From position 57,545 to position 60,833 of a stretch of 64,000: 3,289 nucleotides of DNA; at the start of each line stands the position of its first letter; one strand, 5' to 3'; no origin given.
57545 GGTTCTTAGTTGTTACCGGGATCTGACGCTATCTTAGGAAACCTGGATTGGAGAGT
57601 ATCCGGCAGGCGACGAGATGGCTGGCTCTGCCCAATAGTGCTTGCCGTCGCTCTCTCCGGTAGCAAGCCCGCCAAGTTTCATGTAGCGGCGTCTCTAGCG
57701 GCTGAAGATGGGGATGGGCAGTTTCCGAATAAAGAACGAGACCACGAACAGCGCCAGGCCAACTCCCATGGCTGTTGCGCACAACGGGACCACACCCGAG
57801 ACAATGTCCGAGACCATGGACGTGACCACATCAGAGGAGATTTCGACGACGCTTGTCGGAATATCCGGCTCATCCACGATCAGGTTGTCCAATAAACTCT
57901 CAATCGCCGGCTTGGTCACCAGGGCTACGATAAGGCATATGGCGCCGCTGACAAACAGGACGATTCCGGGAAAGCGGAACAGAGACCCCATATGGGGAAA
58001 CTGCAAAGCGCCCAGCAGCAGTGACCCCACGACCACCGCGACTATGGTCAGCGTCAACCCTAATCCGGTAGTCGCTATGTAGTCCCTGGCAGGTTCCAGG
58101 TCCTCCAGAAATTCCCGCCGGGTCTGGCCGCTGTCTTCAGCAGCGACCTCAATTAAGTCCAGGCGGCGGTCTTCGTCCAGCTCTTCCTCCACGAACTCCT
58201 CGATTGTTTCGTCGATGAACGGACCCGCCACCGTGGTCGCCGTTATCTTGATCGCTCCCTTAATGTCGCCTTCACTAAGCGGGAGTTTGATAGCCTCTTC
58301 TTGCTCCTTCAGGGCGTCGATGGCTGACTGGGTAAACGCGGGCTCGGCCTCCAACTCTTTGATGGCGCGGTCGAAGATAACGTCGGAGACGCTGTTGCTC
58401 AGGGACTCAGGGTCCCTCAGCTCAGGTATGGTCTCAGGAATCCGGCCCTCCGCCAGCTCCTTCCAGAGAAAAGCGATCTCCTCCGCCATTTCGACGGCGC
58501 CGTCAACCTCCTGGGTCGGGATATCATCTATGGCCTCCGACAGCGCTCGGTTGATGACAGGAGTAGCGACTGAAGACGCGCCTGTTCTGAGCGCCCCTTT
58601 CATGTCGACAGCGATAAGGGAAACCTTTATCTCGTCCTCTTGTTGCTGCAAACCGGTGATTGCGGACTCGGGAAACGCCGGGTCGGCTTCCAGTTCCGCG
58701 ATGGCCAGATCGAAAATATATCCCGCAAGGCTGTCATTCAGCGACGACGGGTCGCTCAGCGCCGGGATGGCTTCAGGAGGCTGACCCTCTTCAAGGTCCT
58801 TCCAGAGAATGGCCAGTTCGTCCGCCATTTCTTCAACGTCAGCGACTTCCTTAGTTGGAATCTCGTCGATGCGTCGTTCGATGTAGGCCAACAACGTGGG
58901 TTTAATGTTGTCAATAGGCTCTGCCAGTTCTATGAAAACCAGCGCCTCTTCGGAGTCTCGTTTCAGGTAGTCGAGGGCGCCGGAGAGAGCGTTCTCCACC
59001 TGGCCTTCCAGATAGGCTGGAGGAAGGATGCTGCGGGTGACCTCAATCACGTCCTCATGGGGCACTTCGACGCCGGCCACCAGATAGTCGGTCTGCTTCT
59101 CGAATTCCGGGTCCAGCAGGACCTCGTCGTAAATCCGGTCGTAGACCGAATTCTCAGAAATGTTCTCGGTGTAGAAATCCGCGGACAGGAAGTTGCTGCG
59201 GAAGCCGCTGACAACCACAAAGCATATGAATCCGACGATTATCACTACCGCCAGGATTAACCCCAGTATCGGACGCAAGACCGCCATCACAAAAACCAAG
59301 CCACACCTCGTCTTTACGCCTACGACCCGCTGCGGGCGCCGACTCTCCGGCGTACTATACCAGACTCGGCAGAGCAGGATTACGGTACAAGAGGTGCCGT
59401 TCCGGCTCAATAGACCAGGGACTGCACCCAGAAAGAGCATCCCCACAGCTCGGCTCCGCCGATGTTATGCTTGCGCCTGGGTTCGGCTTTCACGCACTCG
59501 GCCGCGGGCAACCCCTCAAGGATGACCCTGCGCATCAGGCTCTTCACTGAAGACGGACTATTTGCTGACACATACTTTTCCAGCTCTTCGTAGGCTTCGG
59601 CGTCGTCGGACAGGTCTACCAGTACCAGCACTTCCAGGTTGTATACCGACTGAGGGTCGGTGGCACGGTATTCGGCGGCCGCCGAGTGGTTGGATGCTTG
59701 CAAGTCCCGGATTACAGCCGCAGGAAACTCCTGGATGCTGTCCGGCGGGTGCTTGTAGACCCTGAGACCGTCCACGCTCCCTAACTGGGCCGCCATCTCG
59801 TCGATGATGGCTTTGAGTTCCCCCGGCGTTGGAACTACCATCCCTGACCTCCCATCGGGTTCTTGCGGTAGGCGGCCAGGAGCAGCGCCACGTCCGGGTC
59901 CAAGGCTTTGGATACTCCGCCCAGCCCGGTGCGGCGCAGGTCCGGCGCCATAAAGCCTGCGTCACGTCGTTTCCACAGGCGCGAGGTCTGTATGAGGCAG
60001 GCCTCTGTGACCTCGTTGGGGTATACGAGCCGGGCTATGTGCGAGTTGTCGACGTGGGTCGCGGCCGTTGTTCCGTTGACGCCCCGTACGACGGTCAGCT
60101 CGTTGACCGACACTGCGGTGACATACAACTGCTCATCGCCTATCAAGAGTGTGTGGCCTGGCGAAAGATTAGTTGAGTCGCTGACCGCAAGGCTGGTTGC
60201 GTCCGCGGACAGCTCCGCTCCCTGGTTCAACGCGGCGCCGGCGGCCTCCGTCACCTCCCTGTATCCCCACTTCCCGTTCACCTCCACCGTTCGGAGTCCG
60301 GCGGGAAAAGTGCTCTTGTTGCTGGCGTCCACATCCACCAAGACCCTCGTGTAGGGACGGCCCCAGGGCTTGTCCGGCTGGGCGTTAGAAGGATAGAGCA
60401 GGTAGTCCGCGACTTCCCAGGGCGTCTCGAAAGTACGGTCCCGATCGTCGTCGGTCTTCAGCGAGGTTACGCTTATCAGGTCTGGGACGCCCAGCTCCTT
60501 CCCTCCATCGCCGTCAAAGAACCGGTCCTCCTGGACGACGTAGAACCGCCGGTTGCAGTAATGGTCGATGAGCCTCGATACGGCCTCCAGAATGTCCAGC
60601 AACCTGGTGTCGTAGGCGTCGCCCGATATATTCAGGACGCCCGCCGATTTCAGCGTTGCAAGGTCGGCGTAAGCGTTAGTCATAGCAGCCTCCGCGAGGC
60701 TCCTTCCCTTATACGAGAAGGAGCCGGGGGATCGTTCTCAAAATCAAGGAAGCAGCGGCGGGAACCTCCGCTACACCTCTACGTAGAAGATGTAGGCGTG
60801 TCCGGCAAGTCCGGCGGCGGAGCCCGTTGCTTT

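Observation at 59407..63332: Intact head-only phage module with no portal, terminase, tail, lysis or integrase genes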

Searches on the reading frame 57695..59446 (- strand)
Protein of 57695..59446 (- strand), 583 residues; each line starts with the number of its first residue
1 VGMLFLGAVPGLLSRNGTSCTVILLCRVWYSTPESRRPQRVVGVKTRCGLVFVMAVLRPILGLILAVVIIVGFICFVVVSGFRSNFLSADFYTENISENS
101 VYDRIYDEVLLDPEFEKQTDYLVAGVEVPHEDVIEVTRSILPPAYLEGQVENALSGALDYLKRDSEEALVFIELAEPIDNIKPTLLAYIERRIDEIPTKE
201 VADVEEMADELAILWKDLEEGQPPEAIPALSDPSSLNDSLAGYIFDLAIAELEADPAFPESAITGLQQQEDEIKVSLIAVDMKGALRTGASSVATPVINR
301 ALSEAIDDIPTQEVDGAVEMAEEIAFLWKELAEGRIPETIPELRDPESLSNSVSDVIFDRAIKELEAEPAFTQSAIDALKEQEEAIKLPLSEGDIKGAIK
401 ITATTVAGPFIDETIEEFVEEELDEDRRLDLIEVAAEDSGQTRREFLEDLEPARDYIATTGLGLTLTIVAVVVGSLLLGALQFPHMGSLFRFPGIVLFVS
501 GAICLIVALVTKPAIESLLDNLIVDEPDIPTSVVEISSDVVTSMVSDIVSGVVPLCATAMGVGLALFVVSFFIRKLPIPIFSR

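Call 3: search_protein_families(library=pfam, proteins=[window:57695-59446:-], max_evalue=0.1)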
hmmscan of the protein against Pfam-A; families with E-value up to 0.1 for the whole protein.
window:57695-59446:- (583 aa): 0 families

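Call 4: search_protein_families(library=phrogs, proteins=[window:57695-59446:-], max_evalue=0.1)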
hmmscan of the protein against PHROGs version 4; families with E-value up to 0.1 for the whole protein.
window:57695-59446:- (583 aa): 0 families

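Call 74: search_protein_families(library=ncbifam, proteins=[window:57695-59287:-], max_evalue=0.1)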
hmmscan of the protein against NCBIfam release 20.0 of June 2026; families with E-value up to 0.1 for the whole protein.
window:57695-59287:- (530 aa): 0 families

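Call 75: search_protein_families(library=padloc, proteins=[window:57695-59287:-], max_evalue=0.01)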
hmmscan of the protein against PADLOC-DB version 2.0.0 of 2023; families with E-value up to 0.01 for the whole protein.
window:57695-59287:- (530 aa): 0 families

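Call 78: search_solved_structures(query=A7, max_evalue=1)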
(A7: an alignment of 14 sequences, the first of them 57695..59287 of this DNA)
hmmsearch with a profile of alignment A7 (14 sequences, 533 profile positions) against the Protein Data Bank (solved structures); distinct sequences matched with E-value up to 1: 1.
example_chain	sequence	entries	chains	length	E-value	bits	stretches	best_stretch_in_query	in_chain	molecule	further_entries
9uco_R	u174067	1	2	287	0.51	12.6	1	413-476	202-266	Adhesion G protein-coupled receptor E1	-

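Call 103: search_dna_similar(query=window:57695-59287:-, collection=phages, mode=protein, max_rows=10, max_evalue=0.01)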
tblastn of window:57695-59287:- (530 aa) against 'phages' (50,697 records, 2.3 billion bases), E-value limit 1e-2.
No match.

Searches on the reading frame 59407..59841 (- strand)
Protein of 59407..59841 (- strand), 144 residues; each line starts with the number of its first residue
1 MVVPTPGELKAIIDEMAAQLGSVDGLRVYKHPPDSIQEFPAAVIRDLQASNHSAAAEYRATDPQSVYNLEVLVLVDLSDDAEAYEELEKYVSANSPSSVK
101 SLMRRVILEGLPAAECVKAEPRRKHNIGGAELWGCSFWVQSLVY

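Call 3: search_protein_families(library=pfam, proteins=[window:59407-59841:-], max_evalue=0.1)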
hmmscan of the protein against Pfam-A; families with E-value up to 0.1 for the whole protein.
window:59407-59841:- (144 aa): 0 families

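Call 4: search_protein_families(library=phrogs, proteins=[window:59407-59841:-], max_evalue=0.1)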
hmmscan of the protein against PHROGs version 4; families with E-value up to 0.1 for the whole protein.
window:59407-59841:- (144 aa): 2 families
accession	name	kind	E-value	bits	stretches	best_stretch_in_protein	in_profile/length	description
phrog_17840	-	connector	1.9e-08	35.2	1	9-117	4-107/138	tail terminator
phrog_14266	-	unknown function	0.013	16.5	1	59-94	20-55/98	-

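Call 37: search_solved_structures(query=A1, max_evalue=10)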
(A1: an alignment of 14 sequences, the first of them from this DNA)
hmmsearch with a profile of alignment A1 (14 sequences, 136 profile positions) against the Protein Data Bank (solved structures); distinct sequences matched with E-value up to 10: 11.
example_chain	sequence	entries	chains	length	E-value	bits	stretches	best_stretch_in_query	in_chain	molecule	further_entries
4mkm_A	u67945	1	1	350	0.13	15.2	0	79-114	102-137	Putative surface anchored protein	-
4nqw_A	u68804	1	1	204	0.37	13.8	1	42-123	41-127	ECF RNA polymerase sigma factor SigK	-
5bvl_A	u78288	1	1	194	0.65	13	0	63-80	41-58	designed TIM barrel sTIM11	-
7osv_A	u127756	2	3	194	0.82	12.7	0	63-79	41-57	DeNovoTIM6-SB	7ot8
6azp_B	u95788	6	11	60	1.1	12.2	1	64-103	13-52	Staphylococcal Peroxidase Inhibitor | Myeloperoxidase inhibitor SPIN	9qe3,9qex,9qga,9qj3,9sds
6z2i_A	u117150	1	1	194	1.3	12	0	63-79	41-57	de novo designed TIM barrel DeNovoTIM6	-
7z53_E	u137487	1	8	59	1.3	12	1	64-103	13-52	Myeloperoxidase inhibitor SPIN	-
4eef_G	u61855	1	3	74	1.4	11.9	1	59-96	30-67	F-HB80.4, DESIGNED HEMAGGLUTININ BINDING PROTEIN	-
9qjo_E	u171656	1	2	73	1.6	11.7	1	64-103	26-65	Myeloperoxidase inhibitor SPIN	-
7osu_A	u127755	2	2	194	2.3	11.2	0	63-80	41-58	sTIM11noCys-SB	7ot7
6yqy_A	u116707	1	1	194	2.6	11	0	63-80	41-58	de novo designed TIM barrel sTIM11noCys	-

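Call 69: predict_structure(alignment_id=A5)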
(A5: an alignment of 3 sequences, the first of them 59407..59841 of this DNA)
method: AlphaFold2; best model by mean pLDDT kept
length: 144 residues; sequences in the alignment: 3
mean_pLDDT: 41.8   pTM: 0.32
mean pLDDT of the five models: 41.8, 35.4, 35.4, 33.8, 33.3
residues with pLDDT >= 90: 0; 70-90: 0; 50-70: 42; < 50: 102
segments of 3 or more residues with pLDDT < 50: 1-4, 21-28, 30-78, 90-99, 115-144
pLDDT, mean of each block of 10 residues (from residue 1): 48 57 45 41 39 34 34 45 51 47 55 48 29 22 21
secondary structure, 60 per line:
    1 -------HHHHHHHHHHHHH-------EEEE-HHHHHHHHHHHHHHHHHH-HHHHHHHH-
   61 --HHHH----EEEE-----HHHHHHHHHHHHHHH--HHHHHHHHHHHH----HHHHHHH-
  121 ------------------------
elements in order: H8-20 E28-31 H33-50 H52-59 H63-66 E71-74 H80-94 H97-108 H113-119

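Call 74: search_protein_families(library=ncbifam, proteins=[window:59407-59841:-], max_evalue=0.1)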
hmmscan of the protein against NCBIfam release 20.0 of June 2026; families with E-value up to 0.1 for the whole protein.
window:59407-59841:- (144 aa): 0 families

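Call 75: search_protein_families(library=padloc, proteins=[window:59407-59841:-], max_evalue=0.01)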
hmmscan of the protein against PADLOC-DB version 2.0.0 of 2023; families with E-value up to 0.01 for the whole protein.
window:59407-59841:- (144 aa): 0 families

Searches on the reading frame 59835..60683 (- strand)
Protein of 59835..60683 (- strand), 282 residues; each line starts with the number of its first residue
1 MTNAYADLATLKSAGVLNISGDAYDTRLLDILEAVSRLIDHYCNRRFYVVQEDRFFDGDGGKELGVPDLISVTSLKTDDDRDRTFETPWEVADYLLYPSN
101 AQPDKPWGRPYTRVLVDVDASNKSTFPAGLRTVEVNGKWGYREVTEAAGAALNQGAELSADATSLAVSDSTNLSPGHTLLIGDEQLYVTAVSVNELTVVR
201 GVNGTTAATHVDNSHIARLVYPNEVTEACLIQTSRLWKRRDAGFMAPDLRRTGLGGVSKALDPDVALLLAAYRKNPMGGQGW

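Call 3: search_protein_families(library=pfam, proteins=[window:59835-60683:-], max_evalue=0.1)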
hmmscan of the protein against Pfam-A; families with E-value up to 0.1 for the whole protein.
window:59835-60683:- (282 aa): 1 family
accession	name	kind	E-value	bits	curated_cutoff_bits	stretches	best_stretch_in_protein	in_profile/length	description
PF05135.19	Phage_connect_1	-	0.017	15.9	21.2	1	7-49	3-43/101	Phage gp6-like head-tail connector protein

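Call 4: search_protein_families(library=phrogs, proteins=[window:59835-60683:-], max_evalue=0.1)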
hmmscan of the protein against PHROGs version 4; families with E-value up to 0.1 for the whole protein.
window:59835-60683:- (282 aa): 6 families
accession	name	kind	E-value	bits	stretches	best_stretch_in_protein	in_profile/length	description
phrog_442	-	connector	6.5e-16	59.4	1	3-147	85-211/270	head-tail adaptor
phrog_1101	-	tail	4.3e-06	25.8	1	138-217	544-629/1405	tail protein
phrog_4406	-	head and packaging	7.9e-06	23.7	1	157-217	1287-1349/3231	virion structural protein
phrog_7578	-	unknown function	2.4e-05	24.5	1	154-216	30-97/300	-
phrog_9851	-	tail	0.0005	18.9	1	156-229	806-879/1092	tail fiber protein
phrog_25419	-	unknown function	0.034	14.1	1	186-219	68-101/282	-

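Call 39: search_solved_structures(query=window:59835-60683:-, max_evalue=10)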
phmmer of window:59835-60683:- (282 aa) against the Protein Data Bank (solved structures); distinct sequences matched with E-value up to 10: 1.
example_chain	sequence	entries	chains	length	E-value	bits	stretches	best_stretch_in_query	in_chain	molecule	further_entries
4v8p_BH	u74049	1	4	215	2.1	11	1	109-167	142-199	60S RIBOSOMAL PROTEIN L10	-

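Call 74: search_protein_families(library=ncbifam, proteins=[window:59835-60683:-], max_evalue=0.1)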
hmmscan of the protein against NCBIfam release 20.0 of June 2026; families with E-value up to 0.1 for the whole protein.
window:59835-60683:- (282 aa): 1 family
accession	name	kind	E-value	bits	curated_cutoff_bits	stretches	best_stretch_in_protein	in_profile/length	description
TIGR00228.1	ruvC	equivalog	0.042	13.8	100.65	1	12-49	26-63/156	crossover junction endodeoxyribonuclease RuvC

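Call 75: search_protein_families(library=padloc, proteins=[window:59835-60683:-], max_evalue=0.01)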
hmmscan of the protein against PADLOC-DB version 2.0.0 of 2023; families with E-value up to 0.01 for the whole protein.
window:59835-60683:- (282 aa): 0 families
